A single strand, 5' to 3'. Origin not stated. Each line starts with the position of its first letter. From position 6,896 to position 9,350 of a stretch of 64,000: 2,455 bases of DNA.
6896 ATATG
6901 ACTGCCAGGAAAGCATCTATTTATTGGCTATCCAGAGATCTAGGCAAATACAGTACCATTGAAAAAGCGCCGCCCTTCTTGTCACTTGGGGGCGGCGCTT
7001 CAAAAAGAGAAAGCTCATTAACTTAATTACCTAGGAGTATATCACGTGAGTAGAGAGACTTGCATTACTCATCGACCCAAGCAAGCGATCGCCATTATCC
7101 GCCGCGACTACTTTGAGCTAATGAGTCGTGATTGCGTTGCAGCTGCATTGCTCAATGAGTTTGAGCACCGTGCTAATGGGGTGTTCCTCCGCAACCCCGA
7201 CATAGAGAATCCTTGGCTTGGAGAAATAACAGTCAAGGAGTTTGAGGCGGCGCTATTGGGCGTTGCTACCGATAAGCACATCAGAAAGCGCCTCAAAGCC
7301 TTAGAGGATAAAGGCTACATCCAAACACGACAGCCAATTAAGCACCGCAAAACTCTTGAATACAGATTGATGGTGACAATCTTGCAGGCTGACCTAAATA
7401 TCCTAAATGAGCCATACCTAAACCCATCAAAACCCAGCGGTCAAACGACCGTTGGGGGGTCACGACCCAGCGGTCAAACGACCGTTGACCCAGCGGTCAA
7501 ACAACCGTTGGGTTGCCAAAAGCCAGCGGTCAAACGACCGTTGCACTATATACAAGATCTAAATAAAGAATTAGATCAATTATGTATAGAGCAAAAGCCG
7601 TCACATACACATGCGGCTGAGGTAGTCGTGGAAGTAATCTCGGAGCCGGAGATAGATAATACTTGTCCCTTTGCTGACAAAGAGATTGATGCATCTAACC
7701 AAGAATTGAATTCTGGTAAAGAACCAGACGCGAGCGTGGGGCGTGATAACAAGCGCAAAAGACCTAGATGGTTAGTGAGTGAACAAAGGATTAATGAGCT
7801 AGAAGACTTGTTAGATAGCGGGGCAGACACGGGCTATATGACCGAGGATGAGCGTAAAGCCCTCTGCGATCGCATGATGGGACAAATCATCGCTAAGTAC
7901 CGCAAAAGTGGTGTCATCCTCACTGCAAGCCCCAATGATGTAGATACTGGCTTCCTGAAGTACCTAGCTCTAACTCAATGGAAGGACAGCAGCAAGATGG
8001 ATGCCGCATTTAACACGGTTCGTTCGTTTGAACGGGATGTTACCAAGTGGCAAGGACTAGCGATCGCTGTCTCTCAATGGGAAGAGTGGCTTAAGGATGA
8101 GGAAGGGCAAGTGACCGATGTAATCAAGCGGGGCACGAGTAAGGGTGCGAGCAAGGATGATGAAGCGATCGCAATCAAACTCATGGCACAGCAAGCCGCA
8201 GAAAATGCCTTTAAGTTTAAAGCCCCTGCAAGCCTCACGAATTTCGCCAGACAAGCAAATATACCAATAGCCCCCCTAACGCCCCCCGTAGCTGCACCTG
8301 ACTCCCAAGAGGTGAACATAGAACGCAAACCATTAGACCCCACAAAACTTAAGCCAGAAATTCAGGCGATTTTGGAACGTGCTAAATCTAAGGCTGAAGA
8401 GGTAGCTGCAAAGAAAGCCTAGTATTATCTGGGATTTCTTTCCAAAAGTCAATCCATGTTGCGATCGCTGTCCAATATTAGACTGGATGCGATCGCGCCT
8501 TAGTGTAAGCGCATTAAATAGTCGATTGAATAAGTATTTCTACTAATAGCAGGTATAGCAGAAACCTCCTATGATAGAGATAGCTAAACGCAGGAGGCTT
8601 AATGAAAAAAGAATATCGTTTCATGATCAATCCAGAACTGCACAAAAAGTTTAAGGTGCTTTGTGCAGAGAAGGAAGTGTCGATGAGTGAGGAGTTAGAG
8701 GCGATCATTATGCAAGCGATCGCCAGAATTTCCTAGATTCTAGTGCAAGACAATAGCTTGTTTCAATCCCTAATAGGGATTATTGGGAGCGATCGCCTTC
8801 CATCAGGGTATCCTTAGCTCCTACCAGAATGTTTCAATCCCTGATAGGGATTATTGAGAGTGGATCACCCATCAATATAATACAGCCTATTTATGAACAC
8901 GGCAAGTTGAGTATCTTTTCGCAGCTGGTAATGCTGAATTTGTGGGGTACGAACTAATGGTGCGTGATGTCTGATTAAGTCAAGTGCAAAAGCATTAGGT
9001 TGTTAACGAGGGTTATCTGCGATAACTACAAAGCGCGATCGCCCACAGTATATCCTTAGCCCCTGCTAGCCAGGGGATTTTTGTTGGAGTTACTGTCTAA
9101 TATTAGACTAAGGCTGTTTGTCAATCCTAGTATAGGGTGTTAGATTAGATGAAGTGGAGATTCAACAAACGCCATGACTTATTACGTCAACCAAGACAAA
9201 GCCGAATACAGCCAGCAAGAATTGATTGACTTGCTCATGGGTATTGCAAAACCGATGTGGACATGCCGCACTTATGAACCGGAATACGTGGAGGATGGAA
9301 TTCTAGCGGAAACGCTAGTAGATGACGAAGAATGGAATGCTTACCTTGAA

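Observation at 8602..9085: Phage-borne CRISPR-repeat-like units with one spacer-like insert that resembles the phage's own intergenic cassette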

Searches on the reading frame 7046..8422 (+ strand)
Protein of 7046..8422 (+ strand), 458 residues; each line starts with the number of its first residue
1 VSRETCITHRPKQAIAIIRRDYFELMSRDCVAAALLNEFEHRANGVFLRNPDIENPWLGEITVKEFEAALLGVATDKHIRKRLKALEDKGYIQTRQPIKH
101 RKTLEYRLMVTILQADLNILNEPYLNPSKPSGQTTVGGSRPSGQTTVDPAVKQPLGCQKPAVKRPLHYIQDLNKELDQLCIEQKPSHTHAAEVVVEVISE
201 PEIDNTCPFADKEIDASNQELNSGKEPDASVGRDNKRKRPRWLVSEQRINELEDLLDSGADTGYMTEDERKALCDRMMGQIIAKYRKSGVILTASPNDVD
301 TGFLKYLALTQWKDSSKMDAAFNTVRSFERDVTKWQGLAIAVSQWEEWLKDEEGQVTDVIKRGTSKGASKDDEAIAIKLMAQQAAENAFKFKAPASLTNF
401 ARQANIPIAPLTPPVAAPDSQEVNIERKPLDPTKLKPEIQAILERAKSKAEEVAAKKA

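Call 10: search_protein_families(library=phrogs, proteins=[window:7046-8422:+], max_evalue=0.001)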
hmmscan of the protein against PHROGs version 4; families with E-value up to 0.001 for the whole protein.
window:7046-8422:+ (458 aa): 1 family
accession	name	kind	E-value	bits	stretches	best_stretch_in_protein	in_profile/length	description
phrog_15170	-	unknown function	0.00024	22.2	0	202-218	28-44/57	-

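Call 11: search_protein_families(library=pfam, proteins=[window:7046-8422:+], max_evalue=0.01)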
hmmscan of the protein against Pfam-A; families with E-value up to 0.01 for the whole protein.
window:7046-8422:+ (458 aa): 0 families

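Call 23: find_related_loci(query=window:7046-8422:+, collection=viral_contigs, flank=6000)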
Query window:7046-8422:+ (458 aa) in viral_contigs; peptide patterns used: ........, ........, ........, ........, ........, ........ (x = any residue, [..] = any of these).
8 stretches matched a pattern, but none encodes a relative of the query by tblastn (E <= 1e-3).

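Call 84: find_homologous_proteins(query=window:7046-8419:+, max_evalue=0.00001)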
Query window:7046-8419:+ (458 aa): 5 proteins with E <= 0.00001 among 8000 candidates.
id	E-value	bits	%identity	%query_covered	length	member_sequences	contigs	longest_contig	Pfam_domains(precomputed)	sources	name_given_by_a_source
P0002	2.4e-286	968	100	95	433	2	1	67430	-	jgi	jgi:hypothetical protein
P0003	5.0e-234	795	80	98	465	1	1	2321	-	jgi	jgi:hypothetical protein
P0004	2.7e-113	397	69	61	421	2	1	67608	-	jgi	jgi:hypothetical protein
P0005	4.0e-30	123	49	34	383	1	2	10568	-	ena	-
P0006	2.0e-26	111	46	34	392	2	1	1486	-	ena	-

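Call 85: find_encoding_contigs(protein=P0003, flank=3000)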
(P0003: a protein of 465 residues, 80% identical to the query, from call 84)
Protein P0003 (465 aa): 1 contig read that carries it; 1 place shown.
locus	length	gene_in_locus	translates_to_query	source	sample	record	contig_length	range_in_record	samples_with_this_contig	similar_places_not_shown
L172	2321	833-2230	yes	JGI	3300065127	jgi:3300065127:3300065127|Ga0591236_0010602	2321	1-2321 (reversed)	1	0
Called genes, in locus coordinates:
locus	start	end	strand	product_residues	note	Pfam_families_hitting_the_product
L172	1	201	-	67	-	?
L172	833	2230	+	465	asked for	-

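Call 86: find_encoding_contigs(protein=P0002, flank=3000)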
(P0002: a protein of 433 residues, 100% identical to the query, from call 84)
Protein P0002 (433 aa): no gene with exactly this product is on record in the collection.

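Call 87: find_encoding_contigs(protein=P0005, flank=6000)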
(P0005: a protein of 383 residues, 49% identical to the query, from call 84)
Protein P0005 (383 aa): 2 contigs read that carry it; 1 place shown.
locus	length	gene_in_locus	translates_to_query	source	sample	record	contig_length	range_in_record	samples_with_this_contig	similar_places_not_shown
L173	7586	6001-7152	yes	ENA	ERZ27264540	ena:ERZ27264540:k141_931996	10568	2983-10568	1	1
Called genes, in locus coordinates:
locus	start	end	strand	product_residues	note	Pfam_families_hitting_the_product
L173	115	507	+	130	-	-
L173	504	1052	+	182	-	-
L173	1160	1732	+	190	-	-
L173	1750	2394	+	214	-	-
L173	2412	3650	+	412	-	-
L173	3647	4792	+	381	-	PF01551:Peptidase_M23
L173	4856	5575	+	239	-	-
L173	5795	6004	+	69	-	PF10929:DUF2811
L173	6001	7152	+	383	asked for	-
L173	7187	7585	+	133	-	?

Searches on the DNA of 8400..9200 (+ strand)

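Call 4: search_dna_similar(query=window:8400-9200:+, collection=phages, mode=distant, max_rows=20)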
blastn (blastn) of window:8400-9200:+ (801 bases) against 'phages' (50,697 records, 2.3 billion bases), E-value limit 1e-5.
No match.

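Call 47: search_rna_families(source=window, start=8400, end=9200, threshold=evalue, max_evalue=10, show_alignments=4)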
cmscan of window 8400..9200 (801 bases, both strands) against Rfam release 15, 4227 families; matches with E-value up to 10: 9.
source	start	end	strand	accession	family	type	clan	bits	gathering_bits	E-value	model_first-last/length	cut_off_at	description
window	8831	8861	-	RF01318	CRISPR-DR5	Gene; CRISPR;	CL00015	37.9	40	0.00029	7-37/37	no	CRISPR RNA direct repeat element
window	8760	8789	-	RF01318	CRISPR-DR5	Gene; CRISPR;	CL00015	36.5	40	0.0006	8-37/37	no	CRISPR RNA direct repeat element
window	8595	8662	+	RF01169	SNORD112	Gene; snRNA; snoRNA; CD-box;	CL00069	21.4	58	0.16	1-77/77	no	Small nucleolar RNA SNORD112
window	8831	8860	+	RF01315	CRISPR-DR2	Gene; CRISPR;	CL00014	19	37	1.4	1-30/30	no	CRISPR RNA direct repeat element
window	9058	9107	-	RF02236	asX2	Gene; sRNA;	-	17.2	70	1.1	1-87/87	no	Xanthomonas sRNA asX2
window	9062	9117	+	RF01797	fstAT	Gene; antitoxin;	-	16.6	72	5.2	1-94/94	no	Fst antitoxin sRNA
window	8831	8868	-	RF01331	CRISPR-DR18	Gene; CRISPR;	-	16.4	50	6.1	1-37/37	no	CRISPR RNA direct repeat element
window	8760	8785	+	RF01338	CRISPR-DR25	Gene; CRISPR;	CL00014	15.5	36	7.4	1-25/25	no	CRISPR RNA direct repeat element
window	8811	8855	-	RF00819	mir-246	Gene; miRNA;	-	14.7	60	6.4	1-72/72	no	mir-246 microRNA precursor family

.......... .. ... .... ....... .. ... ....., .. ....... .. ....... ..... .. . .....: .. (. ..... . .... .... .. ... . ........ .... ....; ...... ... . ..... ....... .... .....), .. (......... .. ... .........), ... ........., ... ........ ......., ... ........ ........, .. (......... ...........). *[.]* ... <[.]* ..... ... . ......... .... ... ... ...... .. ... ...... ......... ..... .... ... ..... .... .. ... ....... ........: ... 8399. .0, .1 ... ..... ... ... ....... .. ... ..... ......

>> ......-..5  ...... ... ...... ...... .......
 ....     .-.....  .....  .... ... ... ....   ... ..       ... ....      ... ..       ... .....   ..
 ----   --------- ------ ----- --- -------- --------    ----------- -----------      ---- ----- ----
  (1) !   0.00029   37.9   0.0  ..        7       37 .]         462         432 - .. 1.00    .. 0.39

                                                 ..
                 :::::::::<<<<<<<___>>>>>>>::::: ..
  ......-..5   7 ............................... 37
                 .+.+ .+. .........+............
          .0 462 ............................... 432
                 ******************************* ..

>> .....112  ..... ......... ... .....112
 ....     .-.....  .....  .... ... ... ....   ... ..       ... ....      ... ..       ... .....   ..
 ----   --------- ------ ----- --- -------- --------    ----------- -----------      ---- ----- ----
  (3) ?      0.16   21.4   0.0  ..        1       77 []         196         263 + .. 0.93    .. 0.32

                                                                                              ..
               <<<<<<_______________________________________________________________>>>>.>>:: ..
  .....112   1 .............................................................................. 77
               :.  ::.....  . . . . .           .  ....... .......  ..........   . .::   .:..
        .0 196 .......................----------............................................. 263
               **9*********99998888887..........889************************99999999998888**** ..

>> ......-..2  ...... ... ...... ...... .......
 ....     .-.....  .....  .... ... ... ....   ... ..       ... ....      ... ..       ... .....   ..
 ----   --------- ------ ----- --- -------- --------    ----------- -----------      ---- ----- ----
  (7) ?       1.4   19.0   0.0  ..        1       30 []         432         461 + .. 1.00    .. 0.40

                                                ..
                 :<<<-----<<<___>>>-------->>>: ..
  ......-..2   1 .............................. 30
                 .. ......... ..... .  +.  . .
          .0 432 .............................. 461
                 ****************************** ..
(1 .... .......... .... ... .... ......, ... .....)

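Call 65: search_dna_similar(query=window:8758-8868:+, collection=phages, mode=distant, max_evalue=10, max_rows=25)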
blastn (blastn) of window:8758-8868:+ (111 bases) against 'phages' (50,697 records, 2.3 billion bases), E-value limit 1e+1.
Records with a match: 10; places in all: 24; records where one place covers at least 80% of the query: 1.
Best place of each record, by identity: 95-99% 5; 90-95% 4; 60-80% 1.
By first word of the organism name: Microcystis 6; Nostoc 2; Cyanophage 1; Bacteriophage 1.
By host as written in the record: Microcystis aeruginosa FACHB524 4; - 3; Nostoc sp. PCC7210 1; Nostoc sp. FACHB-596 1; Cyanobacteria 1.
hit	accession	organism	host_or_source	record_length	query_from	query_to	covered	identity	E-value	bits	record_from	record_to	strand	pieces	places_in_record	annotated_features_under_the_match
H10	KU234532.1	Nostoc phage N1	Nostoc sp. PCC7210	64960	2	104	93%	80.0%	2e-4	130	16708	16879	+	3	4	none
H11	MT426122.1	Nostoc phage YongM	Nostoc sp. FACHB-596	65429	1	97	46%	98.0%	6e-4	90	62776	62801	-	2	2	hypothetical protein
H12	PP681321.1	Microcystis phage MaMV-CH01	Microcystis aeruginosa FACHB524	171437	2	96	44%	93.9%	3e-1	78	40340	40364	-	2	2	none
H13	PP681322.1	Microcystis phage MaMV-CH02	Microcystis aeruginosa FACHB524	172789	2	96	44%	93.9%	3e-1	78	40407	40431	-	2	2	none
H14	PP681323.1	Microcystis phage MaMV-DL01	Microcystis aeruginosa FACHB524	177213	2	96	44%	93.9%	3e-1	78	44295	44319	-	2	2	none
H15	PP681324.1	Microcystis phage MaMV-DL02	Microcystis aeruginosa FACHB524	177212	2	96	44%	93.9%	3e-1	78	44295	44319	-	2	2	none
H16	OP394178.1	Cyanophage MaMV-DH01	Cyanobacteria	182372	3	25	21%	95.7%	1e+0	38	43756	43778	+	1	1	none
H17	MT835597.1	Bacteriophage sp.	human fecal samples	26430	15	36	20%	95.5%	4e+0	37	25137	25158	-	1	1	record has no annotation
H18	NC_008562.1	Microcystis phage LMM01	-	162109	4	25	20%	95.5%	4e+0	37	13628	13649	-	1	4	hypothetical protein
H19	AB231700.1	Microcystis phage LMM01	-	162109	4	25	20%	95.5%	4e+0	37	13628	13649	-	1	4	hypothetical protein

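Call 67: get_annotated_region(hit=H11, flank=1500)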
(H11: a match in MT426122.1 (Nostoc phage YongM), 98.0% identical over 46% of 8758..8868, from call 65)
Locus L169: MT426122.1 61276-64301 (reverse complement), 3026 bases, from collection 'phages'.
description: Nostoc phage YongM, complete genome.
organism: Nostoc phage YongM (NCBI taxid 2736366)
taxonomy: Viruses; Duplodnaviria; Heunggongvirae; Uroviricota; Caudoviricetes
host: Nostoc sp. FACHB-596; source: -; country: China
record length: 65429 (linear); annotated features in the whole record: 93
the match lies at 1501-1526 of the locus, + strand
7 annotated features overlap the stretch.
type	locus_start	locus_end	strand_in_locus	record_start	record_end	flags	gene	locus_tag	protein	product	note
CDS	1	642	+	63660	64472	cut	-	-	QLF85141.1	valine-glycine repeat protein G1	-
CDS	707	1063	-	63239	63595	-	-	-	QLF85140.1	hypothetical protein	-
CDS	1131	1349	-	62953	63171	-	-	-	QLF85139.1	hypothetical protein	-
CDS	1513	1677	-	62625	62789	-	-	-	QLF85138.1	hypothetical protein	-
CDS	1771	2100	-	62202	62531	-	-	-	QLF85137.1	hypothetical protein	-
CDS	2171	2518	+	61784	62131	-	-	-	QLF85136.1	putative tail protein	-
CDS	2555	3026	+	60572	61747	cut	-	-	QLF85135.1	baseplate wedge protein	baseplate wedge protein gp7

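Call 68: get_annotated_region(hit=H12, flank=1500)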
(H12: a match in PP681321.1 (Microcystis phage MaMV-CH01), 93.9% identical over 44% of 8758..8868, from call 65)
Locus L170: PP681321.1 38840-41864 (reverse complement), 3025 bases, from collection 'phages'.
description: Microcystis phage MaMV-CH01, complete genome.
organism: Microcystis phage MaMV-CH01 (NCBI taxid 3378289)
taxonomy: Viruses; Duplodnaviria; Heunggongvirae; Uroviricota; Caudoviricetes; Fukuivirus
host: Microcystis aeruginosa FACHB524; source: -; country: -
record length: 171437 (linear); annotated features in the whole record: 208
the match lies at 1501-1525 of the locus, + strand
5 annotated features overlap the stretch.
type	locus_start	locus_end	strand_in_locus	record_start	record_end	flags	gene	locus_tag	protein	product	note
CDS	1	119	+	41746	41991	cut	-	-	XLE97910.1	hypothetical protein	62L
CDS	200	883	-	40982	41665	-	-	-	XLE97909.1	hypothetical protein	61R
CDS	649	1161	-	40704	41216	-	-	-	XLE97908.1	hypothetical protein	60R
CDS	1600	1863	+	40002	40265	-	-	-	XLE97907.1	hypothetical protein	59L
CDS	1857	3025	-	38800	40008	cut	-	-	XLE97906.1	hypothetical protein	58R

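Call 69: get_annotated_region(hit=H10, flank=1500)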
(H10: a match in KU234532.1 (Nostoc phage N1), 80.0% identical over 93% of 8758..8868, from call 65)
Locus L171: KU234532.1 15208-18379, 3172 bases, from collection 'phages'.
description: Nostoc phage N1, complete genome.
organism: Nostoc phage N1 (NCBI taxid 1775255)
taxonomy: Viruses; Duplodnaviria; Heunggongvirae; Uroviricota; Caudoviricetes
host: Nostoc sp. PCC7210; source: -; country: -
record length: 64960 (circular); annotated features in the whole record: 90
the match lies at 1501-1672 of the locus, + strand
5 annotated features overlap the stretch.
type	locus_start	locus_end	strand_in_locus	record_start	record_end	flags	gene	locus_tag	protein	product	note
CDS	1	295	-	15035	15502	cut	-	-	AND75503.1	hypothetical protein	-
CDS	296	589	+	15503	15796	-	-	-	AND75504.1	hypothetical protein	-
CDS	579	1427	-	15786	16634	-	-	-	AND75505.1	hypothetical protein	-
CDS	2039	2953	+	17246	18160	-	-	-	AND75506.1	exonuclease RNase T and DNA polymerase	-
CDS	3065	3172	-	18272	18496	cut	-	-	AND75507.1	hypothetical protein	-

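Call 73: search_dna_similar(query=window:8797-8830:+, collection=phages, mode=distant, max_evalue=10, max_rows=15)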
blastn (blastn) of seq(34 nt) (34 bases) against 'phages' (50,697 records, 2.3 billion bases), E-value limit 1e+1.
Records with a match: 1; places in all: 1; records where one place covers at least 80% of the query: 0.
Best place of each record, by identity: 80-90% 1.
By first word of the organism name: Enterobacter 1.
By host as written in the record: Enterobacter kobei AG07E 1.
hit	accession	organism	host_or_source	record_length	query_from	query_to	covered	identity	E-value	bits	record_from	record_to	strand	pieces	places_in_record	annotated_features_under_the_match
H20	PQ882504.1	Enterobacter phage FENT2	Enterobacter kobei AG07E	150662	5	31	79%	85.2%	4e+0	32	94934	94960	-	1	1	membrane protein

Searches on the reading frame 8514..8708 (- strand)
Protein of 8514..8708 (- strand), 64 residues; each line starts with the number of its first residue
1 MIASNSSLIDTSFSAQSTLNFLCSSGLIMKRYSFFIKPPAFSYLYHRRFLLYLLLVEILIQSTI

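Call 11: search_protein_families(library=pfam, proteins=[window:8514-8708:-], max_evalue=0.01)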
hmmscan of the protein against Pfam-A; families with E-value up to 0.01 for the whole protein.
window:8514-8708:- (64 aa): 0 families

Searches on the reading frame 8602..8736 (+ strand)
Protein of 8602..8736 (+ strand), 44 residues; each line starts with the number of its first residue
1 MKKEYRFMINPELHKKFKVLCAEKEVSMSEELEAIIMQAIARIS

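Call 11: search_protein_families(library=pfam, proteins=[window:8602-8736:+], max_evalue=0.01)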
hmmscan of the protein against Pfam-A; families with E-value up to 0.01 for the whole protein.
window:8602-8736:+ (44 aa): 1 family
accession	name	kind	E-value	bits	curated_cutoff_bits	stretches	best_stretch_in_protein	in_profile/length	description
PF23807.1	RHH_10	-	0.00035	21.2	27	1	9-35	30-56/84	Ribbon-helix-helix protein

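Call 52: find_homologous_proteins(query=window:8602-8733:+, max_evalue=0.01)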
Query window:8602-8733:+ (44 aa): 1 proteins with E <= 0.01 among 1 candidates.
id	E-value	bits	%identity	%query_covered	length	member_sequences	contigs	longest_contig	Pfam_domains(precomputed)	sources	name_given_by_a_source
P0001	9.9e-20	84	100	100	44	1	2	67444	-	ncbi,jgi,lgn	jgi:hypothetical protein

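Call 77: search_protein_families(library=phrogs, proteins=[window:8602-8736:+], max_evalue=0.01)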
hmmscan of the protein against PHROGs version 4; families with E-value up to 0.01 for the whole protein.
window:8602-8736:+ (44 aa): 4 families
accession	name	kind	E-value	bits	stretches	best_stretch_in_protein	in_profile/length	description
phrog_3180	-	transcription regulation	0.00056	20.8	1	1-36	4-39/50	Arc-like repressor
phrog_582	-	transcription regulation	0.0021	19.3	1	2-41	57-96/105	Arc-like repressor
phrog_6024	-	unknown function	0.0026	19.3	1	6-36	42-72/80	-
phrog_1016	-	unknown function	0.0028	19.2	1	9-35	37-63/90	-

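Call 80: predict_structure(protein=window:8602-8733:+)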
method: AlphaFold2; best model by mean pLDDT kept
length: 44 residues; sequences in the alignment: 1
mean_pLDDT: 80.6   pTM: 0.55
mean pLDDT of the five models: 80.6, 78.5, 78.1, 75.2, 74.2
residues with pLDDT >= 90: 17; 70-90: 17; 50-70: 5; < 50: 5
segments of 3 or more residues with pLDDT < 50: 1-4
pLDDT, mean of each block of 10 residues (from residue 1): 54 90 92 89 74
secondary structure, 60 per line:
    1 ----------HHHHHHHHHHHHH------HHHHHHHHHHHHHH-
elements in order: H11-23 H30-43
